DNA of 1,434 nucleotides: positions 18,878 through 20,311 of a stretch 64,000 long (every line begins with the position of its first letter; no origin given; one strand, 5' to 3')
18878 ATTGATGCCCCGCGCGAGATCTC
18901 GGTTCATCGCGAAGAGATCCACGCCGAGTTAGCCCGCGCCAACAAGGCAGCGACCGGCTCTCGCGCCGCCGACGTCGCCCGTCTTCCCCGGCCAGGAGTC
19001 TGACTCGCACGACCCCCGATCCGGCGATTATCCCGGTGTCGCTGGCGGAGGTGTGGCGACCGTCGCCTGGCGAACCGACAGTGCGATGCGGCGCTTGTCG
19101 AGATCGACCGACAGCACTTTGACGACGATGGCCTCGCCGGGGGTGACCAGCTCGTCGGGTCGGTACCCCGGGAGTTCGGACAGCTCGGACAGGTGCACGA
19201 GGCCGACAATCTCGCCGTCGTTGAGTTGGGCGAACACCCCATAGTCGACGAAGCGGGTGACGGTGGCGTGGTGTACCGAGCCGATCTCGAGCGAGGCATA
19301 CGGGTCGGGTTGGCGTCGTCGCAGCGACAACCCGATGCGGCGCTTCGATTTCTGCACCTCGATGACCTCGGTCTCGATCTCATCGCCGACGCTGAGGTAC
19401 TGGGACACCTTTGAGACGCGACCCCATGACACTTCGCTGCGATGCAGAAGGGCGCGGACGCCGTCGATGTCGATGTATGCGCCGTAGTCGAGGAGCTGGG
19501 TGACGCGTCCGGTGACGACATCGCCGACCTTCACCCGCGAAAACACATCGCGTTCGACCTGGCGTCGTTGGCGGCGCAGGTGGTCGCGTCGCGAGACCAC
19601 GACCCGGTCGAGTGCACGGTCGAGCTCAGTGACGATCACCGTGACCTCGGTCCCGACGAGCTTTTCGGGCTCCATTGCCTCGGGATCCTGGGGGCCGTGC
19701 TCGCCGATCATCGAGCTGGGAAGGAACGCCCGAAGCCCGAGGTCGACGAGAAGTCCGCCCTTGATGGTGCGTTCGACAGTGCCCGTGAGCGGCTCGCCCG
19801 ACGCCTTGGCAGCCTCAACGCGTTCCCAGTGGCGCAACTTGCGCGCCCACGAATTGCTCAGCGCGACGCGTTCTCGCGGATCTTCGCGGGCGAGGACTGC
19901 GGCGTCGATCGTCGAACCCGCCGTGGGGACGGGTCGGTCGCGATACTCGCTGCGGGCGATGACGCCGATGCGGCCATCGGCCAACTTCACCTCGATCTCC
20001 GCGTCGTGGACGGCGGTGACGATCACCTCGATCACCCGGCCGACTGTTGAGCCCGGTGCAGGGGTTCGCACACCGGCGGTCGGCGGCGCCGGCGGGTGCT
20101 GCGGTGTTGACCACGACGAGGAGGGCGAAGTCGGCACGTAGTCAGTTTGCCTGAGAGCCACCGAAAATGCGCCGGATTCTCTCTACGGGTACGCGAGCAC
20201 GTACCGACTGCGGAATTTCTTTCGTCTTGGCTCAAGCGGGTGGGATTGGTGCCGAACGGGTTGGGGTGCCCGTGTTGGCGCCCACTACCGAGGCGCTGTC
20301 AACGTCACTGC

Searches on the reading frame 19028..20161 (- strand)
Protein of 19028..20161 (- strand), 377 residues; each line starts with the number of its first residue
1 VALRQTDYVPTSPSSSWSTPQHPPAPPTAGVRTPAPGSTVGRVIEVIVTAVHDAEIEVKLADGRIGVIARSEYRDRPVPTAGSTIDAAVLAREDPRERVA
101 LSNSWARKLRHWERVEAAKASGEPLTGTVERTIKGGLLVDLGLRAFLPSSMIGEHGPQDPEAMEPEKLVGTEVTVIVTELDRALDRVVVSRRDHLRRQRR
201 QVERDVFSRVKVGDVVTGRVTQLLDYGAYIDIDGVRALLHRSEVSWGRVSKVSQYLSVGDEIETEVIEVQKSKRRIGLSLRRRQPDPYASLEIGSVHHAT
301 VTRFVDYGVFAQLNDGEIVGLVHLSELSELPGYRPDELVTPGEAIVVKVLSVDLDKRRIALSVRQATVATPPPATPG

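Call 12: find_related_loci(query=window:19028-20161:-, collection=genome_contigs, flank=10000)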
Query window:19028-20161:- (377 aa) in genome_contigs; peptide patterns used: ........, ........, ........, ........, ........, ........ (x = any residue, [..] = any of these).
133 stretches matched a pattern, but none encodes a relative of the query by tblastn (E <= 1e-3).
